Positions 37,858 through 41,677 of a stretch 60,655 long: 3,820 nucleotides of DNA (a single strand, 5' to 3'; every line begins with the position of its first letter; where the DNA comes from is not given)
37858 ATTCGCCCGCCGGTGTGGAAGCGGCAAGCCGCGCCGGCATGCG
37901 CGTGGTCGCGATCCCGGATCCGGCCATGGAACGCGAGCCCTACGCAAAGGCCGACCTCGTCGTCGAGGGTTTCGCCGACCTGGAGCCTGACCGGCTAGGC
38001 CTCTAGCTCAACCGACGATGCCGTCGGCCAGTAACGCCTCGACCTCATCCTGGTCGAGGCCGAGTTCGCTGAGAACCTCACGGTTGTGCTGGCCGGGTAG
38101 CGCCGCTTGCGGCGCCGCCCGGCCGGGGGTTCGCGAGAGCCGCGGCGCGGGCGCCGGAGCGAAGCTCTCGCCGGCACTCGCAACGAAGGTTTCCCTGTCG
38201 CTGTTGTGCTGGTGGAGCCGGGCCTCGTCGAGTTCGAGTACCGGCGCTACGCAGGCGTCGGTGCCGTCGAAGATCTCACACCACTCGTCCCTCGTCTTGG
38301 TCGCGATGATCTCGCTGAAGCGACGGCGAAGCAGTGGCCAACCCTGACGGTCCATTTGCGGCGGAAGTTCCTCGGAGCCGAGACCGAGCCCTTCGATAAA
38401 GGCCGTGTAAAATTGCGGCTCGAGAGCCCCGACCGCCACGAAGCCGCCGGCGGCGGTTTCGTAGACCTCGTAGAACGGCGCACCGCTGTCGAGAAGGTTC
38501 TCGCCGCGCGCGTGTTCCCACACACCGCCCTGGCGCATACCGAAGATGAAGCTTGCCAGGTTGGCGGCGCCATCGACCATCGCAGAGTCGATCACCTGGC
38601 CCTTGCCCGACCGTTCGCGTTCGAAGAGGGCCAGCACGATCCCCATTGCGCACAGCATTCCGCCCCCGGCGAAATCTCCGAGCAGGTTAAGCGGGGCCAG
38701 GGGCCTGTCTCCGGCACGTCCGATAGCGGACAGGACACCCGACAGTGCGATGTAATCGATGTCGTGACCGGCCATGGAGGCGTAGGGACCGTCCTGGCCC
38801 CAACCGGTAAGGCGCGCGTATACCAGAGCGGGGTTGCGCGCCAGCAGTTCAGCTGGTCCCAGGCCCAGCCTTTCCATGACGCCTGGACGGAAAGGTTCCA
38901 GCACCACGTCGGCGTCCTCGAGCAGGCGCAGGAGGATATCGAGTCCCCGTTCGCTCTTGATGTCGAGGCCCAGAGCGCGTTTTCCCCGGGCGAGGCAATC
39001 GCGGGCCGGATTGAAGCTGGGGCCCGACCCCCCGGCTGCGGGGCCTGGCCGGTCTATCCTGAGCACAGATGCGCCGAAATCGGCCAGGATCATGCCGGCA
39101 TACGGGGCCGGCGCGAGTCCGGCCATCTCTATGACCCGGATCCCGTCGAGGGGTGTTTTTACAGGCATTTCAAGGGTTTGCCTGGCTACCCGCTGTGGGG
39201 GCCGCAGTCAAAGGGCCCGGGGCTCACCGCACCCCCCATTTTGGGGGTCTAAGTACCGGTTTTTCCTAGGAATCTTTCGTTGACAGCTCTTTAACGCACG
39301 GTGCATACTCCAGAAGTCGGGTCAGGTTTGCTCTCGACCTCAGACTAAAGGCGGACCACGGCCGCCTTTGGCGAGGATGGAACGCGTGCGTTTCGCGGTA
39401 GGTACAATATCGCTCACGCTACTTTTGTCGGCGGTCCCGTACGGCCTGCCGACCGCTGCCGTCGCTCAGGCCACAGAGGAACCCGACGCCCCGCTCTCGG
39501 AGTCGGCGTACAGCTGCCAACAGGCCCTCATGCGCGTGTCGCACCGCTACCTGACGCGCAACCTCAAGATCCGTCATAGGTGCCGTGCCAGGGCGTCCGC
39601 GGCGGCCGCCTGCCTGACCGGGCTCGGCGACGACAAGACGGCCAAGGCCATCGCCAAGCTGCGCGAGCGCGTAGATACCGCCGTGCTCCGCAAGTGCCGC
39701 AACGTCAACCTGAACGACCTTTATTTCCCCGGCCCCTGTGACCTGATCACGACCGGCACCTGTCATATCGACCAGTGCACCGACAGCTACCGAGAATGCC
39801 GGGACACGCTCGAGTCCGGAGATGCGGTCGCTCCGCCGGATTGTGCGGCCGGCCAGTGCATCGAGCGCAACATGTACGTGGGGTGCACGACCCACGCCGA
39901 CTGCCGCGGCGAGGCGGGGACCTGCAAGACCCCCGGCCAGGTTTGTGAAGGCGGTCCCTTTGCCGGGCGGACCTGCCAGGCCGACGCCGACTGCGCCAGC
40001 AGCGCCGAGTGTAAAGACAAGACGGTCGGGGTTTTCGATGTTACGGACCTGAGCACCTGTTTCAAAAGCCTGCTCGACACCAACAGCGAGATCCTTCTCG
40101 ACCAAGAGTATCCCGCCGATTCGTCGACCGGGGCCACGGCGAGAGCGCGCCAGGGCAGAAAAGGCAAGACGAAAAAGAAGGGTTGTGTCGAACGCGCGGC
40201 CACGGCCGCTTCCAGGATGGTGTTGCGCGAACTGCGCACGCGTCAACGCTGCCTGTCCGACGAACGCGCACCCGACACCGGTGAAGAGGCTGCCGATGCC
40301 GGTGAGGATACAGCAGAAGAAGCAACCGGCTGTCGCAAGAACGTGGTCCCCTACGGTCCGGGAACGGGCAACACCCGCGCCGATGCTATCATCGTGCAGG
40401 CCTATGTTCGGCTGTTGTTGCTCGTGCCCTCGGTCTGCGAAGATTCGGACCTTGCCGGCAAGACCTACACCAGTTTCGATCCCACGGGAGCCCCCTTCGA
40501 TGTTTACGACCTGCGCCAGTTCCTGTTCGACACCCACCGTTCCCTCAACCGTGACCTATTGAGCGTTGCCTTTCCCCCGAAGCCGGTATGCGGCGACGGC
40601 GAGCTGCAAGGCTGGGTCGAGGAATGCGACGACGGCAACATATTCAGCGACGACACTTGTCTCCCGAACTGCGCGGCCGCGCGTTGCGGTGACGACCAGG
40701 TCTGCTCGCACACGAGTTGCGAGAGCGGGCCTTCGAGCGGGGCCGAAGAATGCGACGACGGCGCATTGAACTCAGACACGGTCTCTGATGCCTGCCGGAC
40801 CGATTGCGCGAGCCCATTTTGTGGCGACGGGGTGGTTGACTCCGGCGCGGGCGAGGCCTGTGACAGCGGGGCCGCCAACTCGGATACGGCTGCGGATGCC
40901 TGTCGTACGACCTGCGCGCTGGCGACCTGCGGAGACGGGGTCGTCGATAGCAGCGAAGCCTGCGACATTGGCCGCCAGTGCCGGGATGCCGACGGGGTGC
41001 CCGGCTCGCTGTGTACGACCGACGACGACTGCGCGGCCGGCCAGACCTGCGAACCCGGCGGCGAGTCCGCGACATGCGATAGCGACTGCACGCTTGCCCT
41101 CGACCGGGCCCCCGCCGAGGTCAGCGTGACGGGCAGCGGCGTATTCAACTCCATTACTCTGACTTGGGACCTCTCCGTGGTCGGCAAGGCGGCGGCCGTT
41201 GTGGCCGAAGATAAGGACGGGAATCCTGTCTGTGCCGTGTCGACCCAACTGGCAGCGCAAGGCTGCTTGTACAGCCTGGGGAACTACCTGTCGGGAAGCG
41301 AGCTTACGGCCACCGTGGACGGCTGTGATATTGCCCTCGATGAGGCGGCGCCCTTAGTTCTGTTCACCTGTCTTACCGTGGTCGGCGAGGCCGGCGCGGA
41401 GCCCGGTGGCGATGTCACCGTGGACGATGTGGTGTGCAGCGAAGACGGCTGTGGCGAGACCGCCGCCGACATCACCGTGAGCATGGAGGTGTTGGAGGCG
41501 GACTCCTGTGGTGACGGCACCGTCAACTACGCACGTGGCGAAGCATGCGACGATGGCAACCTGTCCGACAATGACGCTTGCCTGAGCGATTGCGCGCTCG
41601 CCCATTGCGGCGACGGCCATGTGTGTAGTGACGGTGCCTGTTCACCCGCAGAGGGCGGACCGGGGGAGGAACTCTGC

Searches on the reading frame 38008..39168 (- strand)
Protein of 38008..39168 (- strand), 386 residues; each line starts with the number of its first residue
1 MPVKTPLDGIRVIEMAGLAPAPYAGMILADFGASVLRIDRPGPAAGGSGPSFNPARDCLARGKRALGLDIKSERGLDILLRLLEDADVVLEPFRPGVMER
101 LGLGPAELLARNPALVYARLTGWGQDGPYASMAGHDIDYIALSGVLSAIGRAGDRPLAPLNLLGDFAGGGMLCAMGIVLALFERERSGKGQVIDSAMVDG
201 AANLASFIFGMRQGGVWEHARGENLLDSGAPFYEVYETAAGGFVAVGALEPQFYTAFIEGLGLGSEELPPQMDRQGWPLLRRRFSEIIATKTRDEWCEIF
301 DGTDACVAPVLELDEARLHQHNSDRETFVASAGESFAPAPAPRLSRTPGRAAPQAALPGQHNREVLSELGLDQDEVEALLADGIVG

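Call 23: search_protein_families(library=pfam, proteins=[window:38011-39168:-], max_evalue=0.001)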
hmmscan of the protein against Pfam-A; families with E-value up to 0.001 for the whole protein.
window:38011-39168:- (386 aa): 1 family
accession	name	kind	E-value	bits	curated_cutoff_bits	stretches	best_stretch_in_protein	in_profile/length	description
PF02515.22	CoA_transf_3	-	1.4e-83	281.5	23.3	1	7-362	1-366/366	CoA-transferase family III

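Call 71: find_encoding_contigs(protein=window:38008-39168:-, flank=3000, max_places=3)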
Protein window:38008-39168:- (386 aa): 5 contigs read that carry it; 1 place shown.
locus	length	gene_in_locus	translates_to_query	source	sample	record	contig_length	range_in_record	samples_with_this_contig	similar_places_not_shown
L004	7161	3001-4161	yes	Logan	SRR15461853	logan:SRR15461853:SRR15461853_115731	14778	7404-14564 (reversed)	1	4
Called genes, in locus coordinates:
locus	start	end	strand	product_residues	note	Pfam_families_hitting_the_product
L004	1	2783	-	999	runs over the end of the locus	?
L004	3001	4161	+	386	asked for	PF02515:CoA_transf_3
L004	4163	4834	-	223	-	PF00702:Hydrolase, PF13419:HAD_2, PF13242:Hydrolase_like (weak)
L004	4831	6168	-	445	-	PF00884:Sulfatase, PF01663:Phosphodiest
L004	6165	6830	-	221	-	PF02190:LON_substr_bdg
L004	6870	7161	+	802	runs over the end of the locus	PF03176:MMPL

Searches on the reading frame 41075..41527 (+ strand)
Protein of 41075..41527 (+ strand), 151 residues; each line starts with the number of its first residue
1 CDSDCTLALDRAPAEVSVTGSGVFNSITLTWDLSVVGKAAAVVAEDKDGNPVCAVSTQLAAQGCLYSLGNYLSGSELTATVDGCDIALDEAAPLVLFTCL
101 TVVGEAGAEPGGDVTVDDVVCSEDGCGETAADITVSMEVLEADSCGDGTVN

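Call 12: search_protein_families(library=pfam, proteins=[window:41108-41500:+], max_evalue=10)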
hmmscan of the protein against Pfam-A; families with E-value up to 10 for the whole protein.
window:41108-41500:+ (131 aa): 0 families

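Call 52: find_homologous_proteins(query=window:41075-41527:+, max_evalue=0.01)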
Query window:41075-41527:+: 126 candidates shared short words with the query, none scored E <= 0.01.

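Call 74: predict_structure(protein=window:41102-41503:+)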
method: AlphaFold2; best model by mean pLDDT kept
length: 134 residues; sequences in the alignment: 1
mean_pLDDT: 38.9   pTM: 0.27
mean pLDDT of the five models: 38.9, 37.4, 36.3, 32.0, 30.0
residues with pLDDT >= 90: 0; 70-90: 0; 50-70: 11; < 50: 123
segments of 3 or more residues with pLDDT < 50: 1-33, 42-49, 56-134
pLDDT, mean of each block of 10 residues (from residue 1): 29 35 35 50 47 49 37 39 43 39 35 38 31 30
secondary structure, 60 per line:
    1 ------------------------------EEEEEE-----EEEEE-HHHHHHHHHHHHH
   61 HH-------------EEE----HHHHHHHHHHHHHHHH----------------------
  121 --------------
elements in order: E31-36 E42-46 H48-62 E76-78 H83-98
